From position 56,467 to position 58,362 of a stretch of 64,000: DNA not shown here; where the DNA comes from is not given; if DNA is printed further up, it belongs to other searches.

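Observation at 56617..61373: Overlapping five-gene operon: orphan Arch-type AAA+ ATPase followed by four distinct nucleotide phosphohydrolases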

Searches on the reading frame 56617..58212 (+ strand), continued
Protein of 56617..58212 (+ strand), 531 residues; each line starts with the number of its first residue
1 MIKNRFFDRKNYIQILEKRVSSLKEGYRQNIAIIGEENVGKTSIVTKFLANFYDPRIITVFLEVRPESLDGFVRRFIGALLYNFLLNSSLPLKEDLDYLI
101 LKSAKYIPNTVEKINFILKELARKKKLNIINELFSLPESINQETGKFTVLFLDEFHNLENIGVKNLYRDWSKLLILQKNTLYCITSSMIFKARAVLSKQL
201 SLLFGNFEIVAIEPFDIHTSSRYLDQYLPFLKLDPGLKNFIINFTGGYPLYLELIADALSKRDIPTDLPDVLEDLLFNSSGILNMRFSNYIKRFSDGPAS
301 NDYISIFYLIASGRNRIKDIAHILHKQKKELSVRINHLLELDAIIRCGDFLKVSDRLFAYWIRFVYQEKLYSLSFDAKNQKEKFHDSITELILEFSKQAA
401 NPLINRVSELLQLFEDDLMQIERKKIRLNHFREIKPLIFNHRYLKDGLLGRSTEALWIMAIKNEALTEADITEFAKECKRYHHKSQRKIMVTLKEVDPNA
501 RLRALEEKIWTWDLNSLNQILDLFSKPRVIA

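Call 20: find_encoding_contigs(protein=P0124, flank=8000, max_places=3)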
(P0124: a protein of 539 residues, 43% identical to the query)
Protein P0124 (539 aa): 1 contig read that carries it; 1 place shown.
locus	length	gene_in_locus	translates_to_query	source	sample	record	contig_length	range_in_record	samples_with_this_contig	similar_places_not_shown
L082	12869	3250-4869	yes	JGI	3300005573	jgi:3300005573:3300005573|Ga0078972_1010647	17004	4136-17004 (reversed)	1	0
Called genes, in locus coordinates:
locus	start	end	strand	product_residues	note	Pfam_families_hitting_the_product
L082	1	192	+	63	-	?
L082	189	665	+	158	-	PF01467:CTP_transf_like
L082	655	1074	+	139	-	PF17792:ThiD2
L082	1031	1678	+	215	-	PF02581:TMP-TENI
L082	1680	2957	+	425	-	PF01964:ThiC_Rad_SAM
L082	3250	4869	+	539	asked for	PF01637:ATPase_2, PF13191:AAA_16 (faint)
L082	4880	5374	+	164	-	PF00149:Metallophos, PF12850:Metallophos_2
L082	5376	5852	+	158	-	PF04677:CwfJ_C_1 (weak), PF11969:DcpS_C (weak), PF01230:HIT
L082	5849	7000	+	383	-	PF01966:HD, PF13286:HD_assoc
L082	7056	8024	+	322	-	PF13487:HD_5, PF01966:HD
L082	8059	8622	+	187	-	PF05036:SPOR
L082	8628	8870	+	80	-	-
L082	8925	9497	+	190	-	PF02163:Peptidase_M50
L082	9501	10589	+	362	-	PF13685:Fe-ADH_2, PF01761:DHQ_synthase, PF24621:DHQS_C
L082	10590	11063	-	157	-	-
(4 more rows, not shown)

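Call 24: find_related_loci(query=A2, collection=metagenome_contigs, flank=8000)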
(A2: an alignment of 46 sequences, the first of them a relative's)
Query A2 (573 aa) in metagenome_contigs; peptide patterns used: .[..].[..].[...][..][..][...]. (x = any residue, [..] = any of these).
600 stretches matched a pattern (row limit reached: there are more); 512 encode a relative of the query (tblastn E <= 1e-3); the best 80 are kept; 80 distinct loci.
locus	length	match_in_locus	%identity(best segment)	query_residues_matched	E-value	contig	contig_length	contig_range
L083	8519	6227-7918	53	6-573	0e+0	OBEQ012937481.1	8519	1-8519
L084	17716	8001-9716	48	1-572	0e+0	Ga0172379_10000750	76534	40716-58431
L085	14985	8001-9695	49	1-569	7e-177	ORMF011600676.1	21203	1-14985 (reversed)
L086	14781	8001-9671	48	11-572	2e-174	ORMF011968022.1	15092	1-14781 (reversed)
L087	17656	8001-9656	49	11-572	2e-174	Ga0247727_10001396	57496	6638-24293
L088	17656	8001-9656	44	6-566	2e-159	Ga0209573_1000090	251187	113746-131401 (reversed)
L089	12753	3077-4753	44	3-570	6e-157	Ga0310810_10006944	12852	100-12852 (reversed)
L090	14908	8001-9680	43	6-569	5e-155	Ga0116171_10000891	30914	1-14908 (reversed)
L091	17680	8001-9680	43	6-569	5e-155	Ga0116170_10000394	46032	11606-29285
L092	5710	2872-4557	42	4-569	1e-151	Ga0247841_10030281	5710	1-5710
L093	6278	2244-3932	44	6-572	3e-149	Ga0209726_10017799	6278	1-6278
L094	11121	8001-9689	44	6-572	1e-148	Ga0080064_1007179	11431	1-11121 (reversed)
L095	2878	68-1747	42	6-569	2e-156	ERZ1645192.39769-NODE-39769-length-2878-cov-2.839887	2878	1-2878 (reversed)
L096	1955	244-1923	43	6-569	4e-159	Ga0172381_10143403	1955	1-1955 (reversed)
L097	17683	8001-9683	43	5-569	5e-147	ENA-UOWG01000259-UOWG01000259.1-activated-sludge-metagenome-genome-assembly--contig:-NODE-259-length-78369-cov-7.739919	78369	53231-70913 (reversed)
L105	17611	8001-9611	43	4-550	4e-141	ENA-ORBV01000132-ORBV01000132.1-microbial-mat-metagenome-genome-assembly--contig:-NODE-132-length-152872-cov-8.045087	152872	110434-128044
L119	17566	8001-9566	38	1-533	2e-113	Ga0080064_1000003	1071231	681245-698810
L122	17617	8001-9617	37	2-553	4e-111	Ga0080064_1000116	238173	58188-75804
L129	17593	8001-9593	38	8-551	2e-107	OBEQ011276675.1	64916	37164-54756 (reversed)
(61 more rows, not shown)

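Call 27: find_encoding_contigs(protein=P0184, flank=9000, max_places=2)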
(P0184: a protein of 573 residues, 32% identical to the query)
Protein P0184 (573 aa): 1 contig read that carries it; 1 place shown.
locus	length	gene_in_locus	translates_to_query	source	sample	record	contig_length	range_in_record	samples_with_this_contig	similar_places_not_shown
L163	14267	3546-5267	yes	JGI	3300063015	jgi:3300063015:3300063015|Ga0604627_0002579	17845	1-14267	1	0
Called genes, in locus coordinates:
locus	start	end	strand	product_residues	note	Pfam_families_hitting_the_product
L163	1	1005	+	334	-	?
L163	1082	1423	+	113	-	-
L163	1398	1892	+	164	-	PF00359:PTS_EIIA_2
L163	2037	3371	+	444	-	PF00072:Response_reg, PF01933:CofD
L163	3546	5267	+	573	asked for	PF13191:AAA_16 (weak), PF13401:AAA_22 (faint)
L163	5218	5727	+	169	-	PF11969:DcpS_C (weak), PF01230:HIT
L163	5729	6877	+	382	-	PF01966:HD, PF13286:HD_assoc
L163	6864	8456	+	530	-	PF13492:GAF_3 (faint), PF01590:GAF (weak), PF13185:GAF_2 (weak), PF13487:HD_5, PF01966:HD (weak)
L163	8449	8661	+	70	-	-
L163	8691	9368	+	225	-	PF00691:OmpA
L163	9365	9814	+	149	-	-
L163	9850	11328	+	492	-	PF01225:Mur_ligase, PF08245:Mur_ligase_M, PF02875:Mur_ligase_C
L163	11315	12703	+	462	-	PF01225:Mur_ligase (weak), PF08245:Mur_ligase_M, PF02875:Mur_ligase_C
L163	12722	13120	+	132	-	-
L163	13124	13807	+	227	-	PF00953:Glycos_transf_4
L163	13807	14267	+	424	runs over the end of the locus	PF21377:MurD_N, PF21799:MurD-like_N, PF08245:Mur_ligase_M, PF02875:Mur_ligase_C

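Call 28: find_encoding_contigs(protein=P0138, flank=9000, max_places=2)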
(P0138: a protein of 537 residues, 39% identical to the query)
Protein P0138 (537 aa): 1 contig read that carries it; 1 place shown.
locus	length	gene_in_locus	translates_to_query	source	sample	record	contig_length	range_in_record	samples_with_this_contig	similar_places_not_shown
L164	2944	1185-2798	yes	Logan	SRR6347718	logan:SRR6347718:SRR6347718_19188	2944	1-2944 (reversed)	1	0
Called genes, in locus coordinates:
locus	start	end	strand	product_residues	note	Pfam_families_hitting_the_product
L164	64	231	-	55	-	-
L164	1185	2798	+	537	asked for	PF01637:ATPase_2, PF13191:AAA_16 (weak)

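Call 31: search_solved_structures(query=A3, max_evalue=1, show_alignments=2)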
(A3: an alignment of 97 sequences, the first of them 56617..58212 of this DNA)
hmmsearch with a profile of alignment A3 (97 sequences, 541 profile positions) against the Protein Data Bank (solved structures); distinct sequences matched with E-value up to 1: 67 (the best 60 are shown).
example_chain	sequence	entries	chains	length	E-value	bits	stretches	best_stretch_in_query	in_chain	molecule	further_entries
2fna_A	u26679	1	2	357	1e-09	41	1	30-370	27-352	Conserved hypothetical protein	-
2qen_A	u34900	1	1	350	0.00015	23.9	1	216-371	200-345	WALKER-TYPE ATPASE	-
5yhz_A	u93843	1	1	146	0.0046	19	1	308-426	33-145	Zinc transport transcriptional regulator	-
5yhx_A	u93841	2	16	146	0.0093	18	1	310-426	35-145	Zinc transport transcriptional regulator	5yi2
5yi0_B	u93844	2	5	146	0.011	17.7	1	310-426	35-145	Zinc transport transcriptional regulator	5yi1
5yhy_A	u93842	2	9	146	0.012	17.6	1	310-426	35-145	Zinc transport transcriptional regulator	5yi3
6fi9_A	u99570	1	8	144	0.02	16.9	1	308-426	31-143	Transcriptional regulator ZitR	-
13ct_A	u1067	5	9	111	0.048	15.7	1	308-361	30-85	Transcriptional regulator, ArsR family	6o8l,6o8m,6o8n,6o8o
6o8k_A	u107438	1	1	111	0.048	15.7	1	308-361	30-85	Transcriptional regulator, ArsR family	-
8vh4_B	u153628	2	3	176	0.051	15.6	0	35-55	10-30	Ras-related protein Rab-12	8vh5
5jls_A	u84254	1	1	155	0.054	15.5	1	311-357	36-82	Adhesin competence repressor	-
5jlu_A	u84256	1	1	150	0.057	15.4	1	311-357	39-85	Adhesin competence repressor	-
3tgn_A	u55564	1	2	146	0.069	15.1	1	312-360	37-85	Adc operon repressor AdcR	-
3hrs_A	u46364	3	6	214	0.072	15.1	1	311-423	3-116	Metalloregulator ScaR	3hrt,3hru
1qvr_A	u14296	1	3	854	0.077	15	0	29-56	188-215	ClpB protein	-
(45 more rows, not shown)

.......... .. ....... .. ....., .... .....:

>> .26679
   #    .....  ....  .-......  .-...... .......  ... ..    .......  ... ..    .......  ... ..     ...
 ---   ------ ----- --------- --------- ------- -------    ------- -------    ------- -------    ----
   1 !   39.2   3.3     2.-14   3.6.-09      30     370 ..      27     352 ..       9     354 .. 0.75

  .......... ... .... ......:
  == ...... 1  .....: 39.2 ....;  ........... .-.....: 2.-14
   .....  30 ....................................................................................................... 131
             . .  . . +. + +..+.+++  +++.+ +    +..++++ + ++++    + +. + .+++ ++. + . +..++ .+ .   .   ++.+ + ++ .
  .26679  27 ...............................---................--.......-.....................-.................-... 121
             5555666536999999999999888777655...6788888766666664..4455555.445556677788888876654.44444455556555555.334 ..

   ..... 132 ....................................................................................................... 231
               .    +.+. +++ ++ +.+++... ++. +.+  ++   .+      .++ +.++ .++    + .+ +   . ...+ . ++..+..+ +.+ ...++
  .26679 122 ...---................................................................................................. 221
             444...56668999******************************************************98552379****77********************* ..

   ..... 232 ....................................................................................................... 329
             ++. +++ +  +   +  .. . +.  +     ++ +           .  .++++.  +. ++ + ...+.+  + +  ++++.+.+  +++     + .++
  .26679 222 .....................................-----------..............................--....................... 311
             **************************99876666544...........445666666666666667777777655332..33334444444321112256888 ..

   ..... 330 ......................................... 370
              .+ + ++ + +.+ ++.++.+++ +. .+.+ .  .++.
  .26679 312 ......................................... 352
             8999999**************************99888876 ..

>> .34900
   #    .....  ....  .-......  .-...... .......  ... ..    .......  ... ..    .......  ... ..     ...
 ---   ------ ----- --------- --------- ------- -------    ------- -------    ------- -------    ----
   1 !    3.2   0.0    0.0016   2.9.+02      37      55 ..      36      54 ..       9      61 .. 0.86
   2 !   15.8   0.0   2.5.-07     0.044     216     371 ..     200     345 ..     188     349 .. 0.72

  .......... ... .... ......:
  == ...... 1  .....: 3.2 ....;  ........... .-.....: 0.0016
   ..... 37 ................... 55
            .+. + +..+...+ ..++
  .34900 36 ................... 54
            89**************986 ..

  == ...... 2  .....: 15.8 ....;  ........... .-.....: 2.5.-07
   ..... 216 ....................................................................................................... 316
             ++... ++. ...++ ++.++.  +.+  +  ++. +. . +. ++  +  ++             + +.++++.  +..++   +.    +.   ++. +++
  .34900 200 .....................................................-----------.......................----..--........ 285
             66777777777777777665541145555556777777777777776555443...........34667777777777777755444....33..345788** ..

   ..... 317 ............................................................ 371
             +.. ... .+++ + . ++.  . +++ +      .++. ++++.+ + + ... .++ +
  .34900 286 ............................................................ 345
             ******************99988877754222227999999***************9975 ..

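Call 33: list_cluster_members(proteins=[P0184, P0138, P0172, P0135, P0152, P0160, P0176, P0226, P0248, P0251])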
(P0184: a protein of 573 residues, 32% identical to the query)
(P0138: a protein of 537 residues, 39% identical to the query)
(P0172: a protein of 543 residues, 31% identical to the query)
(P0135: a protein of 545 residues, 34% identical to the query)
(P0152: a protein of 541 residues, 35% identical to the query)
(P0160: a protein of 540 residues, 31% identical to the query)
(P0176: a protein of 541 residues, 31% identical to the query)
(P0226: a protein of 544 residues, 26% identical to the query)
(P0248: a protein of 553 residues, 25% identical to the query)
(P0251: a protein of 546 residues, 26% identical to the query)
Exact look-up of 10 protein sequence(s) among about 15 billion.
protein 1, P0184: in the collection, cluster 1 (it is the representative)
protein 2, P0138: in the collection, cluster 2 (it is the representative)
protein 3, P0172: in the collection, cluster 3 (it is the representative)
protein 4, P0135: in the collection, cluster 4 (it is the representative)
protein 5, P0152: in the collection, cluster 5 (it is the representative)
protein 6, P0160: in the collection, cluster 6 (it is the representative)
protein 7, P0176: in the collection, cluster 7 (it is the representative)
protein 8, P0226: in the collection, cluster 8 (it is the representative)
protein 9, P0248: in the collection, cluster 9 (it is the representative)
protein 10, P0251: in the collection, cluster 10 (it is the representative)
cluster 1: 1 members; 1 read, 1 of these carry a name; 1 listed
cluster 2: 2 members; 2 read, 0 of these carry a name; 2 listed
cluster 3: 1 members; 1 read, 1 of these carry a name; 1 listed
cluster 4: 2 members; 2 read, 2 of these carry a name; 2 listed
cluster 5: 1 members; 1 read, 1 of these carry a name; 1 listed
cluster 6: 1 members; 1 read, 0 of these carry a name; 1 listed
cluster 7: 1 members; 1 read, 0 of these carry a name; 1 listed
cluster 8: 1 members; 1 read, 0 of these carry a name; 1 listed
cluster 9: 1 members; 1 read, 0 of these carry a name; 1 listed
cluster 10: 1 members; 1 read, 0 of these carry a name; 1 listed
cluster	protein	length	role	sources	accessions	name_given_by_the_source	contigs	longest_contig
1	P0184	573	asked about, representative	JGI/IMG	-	hypothetical protein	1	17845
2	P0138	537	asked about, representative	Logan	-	-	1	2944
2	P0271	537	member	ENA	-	-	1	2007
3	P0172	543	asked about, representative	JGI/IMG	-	hypothetical protein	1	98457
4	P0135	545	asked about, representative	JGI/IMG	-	hypothetical protein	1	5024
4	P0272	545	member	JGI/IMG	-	hypothetical protein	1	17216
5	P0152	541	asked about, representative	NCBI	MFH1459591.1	MAG: hypothetical protein ABIG64_04380 [Candidatus Omnitrophota bacterium]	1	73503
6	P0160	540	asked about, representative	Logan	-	-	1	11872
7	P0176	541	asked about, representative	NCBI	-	-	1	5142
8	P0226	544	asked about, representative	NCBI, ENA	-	-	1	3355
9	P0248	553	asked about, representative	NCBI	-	-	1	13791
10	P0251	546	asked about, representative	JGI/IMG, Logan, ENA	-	-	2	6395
